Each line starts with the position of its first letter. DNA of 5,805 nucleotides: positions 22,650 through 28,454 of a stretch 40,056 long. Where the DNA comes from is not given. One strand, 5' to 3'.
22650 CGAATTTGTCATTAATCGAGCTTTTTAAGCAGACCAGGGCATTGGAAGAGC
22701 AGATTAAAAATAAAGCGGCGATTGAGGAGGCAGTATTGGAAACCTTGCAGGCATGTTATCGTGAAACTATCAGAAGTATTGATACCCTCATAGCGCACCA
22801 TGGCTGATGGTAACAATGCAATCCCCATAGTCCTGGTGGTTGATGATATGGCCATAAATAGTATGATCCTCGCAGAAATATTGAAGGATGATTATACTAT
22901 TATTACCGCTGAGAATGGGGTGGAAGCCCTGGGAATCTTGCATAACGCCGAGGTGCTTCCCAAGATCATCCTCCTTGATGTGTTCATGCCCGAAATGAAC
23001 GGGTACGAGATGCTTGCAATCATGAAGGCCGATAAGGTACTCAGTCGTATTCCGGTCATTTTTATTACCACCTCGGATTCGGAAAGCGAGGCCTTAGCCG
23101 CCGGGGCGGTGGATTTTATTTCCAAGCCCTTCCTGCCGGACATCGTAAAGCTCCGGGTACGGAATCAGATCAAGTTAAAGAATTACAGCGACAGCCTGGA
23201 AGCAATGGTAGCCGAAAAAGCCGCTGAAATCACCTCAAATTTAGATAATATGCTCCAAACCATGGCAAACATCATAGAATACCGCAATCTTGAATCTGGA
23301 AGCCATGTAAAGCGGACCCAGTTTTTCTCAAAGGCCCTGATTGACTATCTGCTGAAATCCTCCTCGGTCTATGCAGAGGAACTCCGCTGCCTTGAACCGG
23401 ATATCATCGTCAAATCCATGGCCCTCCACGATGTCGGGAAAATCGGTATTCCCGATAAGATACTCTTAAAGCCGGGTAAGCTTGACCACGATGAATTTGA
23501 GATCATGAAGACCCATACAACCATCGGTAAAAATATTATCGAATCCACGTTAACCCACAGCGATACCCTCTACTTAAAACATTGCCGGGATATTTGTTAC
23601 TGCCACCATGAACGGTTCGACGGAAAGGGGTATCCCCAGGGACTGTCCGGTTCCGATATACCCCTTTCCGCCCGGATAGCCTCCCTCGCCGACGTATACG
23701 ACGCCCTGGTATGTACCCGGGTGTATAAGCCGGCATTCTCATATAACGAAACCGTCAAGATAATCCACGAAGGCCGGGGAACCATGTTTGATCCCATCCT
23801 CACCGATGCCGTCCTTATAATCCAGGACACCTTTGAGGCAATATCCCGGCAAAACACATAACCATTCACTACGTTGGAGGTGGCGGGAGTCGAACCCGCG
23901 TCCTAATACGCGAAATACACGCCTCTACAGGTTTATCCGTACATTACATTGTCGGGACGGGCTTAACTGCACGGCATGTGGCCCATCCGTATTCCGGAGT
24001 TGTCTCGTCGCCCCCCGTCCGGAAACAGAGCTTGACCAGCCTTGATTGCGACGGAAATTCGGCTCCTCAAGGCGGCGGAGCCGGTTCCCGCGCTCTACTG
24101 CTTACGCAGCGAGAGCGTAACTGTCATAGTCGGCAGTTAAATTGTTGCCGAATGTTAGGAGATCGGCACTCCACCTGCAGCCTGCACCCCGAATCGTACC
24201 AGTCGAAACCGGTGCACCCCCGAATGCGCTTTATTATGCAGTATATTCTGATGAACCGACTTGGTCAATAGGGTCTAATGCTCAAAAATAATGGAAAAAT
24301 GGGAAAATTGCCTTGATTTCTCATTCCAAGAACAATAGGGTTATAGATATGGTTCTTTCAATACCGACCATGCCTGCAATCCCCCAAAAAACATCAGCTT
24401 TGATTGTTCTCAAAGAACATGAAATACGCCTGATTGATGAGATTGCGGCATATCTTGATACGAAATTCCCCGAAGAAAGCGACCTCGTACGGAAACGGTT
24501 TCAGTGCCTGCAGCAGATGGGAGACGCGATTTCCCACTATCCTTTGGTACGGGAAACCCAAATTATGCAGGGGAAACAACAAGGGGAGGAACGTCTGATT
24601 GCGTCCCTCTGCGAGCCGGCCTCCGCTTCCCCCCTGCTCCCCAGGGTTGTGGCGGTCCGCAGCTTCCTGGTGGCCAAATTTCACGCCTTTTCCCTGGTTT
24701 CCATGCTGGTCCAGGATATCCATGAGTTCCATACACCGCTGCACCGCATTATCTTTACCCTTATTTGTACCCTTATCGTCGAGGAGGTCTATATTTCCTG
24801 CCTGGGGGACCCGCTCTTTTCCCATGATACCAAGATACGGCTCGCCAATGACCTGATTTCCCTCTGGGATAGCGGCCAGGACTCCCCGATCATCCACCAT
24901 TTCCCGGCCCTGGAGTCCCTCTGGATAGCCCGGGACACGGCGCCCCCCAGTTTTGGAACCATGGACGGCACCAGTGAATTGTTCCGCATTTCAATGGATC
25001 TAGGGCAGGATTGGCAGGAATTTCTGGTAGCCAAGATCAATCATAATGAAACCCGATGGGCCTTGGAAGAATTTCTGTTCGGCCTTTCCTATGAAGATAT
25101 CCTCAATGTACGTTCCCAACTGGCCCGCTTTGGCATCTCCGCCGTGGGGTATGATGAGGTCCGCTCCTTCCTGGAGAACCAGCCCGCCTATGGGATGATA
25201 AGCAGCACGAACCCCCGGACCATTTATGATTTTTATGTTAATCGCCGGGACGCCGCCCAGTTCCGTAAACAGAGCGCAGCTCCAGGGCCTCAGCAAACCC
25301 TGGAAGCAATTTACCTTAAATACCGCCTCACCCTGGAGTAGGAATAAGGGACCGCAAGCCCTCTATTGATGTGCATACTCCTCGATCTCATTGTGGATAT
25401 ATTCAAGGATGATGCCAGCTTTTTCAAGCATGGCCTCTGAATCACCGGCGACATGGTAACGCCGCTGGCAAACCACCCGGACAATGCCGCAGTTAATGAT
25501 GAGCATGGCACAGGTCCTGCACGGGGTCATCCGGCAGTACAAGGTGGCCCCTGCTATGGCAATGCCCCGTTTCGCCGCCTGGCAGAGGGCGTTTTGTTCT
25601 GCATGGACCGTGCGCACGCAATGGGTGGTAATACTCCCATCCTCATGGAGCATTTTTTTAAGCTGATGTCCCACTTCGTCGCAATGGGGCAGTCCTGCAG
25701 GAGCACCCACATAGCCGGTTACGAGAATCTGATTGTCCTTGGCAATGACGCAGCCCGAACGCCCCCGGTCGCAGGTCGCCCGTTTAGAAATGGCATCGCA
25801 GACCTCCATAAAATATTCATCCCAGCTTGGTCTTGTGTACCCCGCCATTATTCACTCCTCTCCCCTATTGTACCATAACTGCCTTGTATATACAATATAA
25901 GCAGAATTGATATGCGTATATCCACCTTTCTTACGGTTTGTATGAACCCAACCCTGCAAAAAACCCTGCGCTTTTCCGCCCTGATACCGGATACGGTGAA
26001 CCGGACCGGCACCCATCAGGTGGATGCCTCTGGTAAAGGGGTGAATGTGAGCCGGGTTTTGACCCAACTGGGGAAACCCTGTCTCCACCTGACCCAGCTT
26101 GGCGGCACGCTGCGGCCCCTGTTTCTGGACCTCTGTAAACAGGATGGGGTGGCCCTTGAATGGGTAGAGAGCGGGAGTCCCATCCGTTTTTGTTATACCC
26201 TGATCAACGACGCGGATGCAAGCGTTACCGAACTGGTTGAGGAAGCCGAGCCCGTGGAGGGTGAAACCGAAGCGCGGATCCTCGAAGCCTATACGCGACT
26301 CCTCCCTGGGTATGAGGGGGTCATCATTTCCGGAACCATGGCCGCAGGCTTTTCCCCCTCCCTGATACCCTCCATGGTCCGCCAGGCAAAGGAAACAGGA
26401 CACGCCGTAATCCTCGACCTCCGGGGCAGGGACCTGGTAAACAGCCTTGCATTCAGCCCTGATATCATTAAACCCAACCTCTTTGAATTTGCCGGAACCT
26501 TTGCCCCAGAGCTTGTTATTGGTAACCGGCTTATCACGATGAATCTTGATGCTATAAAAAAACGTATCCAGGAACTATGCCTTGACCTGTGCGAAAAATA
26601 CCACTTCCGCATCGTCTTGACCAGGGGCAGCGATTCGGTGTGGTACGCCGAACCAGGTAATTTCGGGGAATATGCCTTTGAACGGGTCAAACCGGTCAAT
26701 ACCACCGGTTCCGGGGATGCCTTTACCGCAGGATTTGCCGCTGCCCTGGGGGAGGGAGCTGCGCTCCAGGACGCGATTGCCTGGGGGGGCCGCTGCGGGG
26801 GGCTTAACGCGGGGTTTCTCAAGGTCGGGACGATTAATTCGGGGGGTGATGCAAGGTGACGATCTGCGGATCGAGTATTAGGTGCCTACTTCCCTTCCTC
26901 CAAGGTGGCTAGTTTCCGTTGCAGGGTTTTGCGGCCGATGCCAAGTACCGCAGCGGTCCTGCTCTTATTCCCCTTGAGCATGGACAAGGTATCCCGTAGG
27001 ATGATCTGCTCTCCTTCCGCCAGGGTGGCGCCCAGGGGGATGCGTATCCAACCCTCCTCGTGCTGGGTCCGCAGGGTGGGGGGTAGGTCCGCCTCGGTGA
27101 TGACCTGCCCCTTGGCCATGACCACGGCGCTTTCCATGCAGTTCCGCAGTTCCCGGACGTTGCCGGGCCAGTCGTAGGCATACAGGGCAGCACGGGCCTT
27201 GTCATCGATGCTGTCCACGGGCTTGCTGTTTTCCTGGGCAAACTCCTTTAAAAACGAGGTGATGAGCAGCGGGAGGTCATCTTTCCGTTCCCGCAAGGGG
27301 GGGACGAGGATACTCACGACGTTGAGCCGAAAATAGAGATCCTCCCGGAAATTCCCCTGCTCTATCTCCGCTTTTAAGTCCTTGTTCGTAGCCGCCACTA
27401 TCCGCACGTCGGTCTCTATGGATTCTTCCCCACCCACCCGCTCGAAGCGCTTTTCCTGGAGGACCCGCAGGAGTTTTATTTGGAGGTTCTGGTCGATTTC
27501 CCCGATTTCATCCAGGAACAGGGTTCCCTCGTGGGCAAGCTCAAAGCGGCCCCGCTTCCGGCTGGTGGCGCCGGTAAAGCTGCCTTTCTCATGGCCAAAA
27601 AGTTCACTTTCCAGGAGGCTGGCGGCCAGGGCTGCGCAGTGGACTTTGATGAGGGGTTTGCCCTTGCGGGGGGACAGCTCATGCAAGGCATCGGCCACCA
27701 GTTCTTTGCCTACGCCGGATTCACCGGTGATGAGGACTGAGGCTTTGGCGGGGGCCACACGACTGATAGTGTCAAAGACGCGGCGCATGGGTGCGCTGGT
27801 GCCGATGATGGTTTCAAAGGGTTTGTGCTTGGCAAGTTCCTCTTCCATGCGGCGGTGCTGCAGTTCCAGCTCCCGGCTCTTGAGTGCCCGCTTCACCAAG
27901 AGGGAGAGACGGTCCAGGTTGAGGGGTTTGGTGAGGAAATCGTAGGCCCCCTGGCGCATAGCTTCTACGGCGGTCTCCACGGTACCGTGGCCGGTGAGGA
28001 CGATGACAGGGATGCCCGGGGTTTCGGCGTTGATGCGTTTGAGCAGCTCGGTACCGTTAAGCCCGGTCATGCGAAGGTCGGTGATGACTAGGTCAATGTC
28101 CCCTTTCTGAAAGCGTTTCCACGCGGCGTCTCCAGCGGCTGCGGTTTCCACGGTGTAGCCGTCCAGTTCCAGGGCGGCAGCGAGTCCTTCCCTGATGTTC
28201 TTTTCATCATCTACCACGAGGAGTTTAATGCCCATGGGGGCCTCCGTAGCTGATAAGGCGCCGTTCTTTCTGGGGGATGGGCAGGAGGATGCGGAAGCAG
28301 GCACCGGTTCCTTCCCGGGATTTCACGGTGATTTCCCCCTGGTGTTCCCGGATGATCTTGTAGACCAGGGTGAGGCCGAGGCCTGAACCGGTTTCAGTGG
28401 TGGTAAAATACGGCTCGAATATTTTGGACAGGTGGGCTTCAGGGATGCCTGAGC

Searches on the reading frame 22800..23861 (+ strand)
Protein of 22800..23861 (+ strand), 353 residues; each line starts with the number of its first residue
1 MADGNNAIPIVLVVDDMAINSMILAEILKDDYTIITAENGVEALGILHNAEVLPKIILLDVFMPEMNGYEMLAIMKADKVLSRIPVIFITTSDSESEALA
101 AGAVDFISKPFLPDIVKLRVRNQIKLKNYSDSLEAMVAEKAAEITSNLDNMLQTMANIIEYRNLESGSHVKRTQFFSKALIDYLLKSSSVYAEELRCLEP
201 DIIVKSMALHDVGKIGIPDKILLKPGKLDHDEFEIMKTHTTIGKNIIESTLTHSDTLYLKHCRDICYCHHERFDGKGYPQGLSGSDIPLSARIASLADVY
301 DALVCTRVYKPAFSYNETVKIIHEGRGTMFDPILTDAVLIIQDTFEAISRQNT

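Call 62: search_protein_families(library=pfam, proteins=[window:22800-23861:+], max_evalue=0.001)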
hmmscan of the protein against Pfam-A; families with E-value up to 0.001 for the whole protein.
window:22800-23861:+ (353 aa): 3 families
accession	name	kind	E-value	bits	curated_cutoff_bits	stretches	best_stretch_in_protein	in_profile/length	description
PF13487.12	HD_5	-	2.1e-25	89.9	27.2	1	206-332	45-168/170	HD domain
PF00072.30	Response_reg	-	2.8e-20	73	30.2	1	11-115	1-105/111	Response regulator receiver domain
PF01966.28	HD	-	1.7e-14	54.6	22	1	191-302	15-115/116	HD domain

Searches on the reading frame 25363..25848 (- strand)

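Call 62: search_protein_families(library=pfam, proteins=[window:25363-25848:-], max_evalue=0.001)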
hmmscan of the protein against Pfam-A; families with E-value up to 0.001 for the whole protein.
window:25363-25848:- (161 aa): 2 families
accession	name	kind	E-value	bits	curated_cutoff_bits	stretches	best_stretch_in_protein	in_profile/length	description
PF00383.29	dCMP_cyt_deam_1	-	4.3e-24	84.8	25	1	8-127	2-100/102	Cytidine and deoxycytidylate deaminase zinc-binding region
PF14437.12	MafB19-deam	-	1e-15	58.3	27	1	8-143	2-115/142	MafB19-like deaminase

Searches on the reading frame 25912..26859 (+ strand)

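Call 62: search_protein_families(library=pfam, proteins=[window:25912-26859:+], max_evalue=0.001)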
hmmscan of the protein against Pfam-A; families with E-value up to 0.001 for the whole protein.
window:25912-26859:+ (315 aa): 2 families
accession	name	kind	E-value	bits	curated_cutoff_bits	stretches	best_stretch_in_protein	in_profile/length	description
PF00294.29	PfkB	-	7.5e-24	85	25.8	1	26-300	22-290/302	pfkB family carbohydrate kinase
PF08543.17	Phos_pyr_kin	-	1.2e-05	25.3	27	1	175-291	112-223/246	Phosphomethylpyrimidine kinase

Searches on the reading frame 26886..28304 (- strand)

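Call 62: search_protein_families(library=pfam, proteins=[window:26886-28304:-], max_evalue=0.001)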
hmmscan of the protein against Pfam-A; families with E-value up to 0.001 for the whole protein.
window:26886-28304:- (472 aa): 9 families
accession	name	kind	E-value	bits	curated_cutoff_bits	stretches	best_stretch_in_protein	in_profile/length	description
PF00158.32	Sigma54_activat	-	4.1e-71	238.5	20.2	1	166-332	1-167/168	Sigma-54 interaction domain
PF00072.30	Response_reg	-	1.6e-31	109.2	30.2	1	29-135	2-108/111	Response regulator receiver domain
PF25601.1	AAA_lid_14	-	3.1e-29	101.1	27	1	338-417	1-80/87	AAA+ ATPase lid domain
PF14532.12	Sigma54_activ_2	-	5.3e-23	82.2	25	1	167-337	1-138/138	Sigma-54 interaction domain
PF02954.25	HTH_8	-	4.4e-08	33.2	22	1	428-466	2-40/42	Bacterial regulatory protein, Fis family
PF07728.20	AAA_5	-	1.2e-07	32.3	22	1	190-308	2-123/139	AAA domain (dynein-related subfamily)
PF01078.27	Mg_chelatase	-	4.5e-07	29.9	20.3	1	187-308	22-158/207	Magnesium chelatase, subunit ChlI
PF07724.20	AAA_2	-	1.5e-05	25.5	27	1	187-315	3-132/166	AAA domain (Cdc48 subfamily)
PF06490.17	FleQ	-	0.00047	20.9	22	0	27-140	1-106/108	Flagellar regulatory protein FleQ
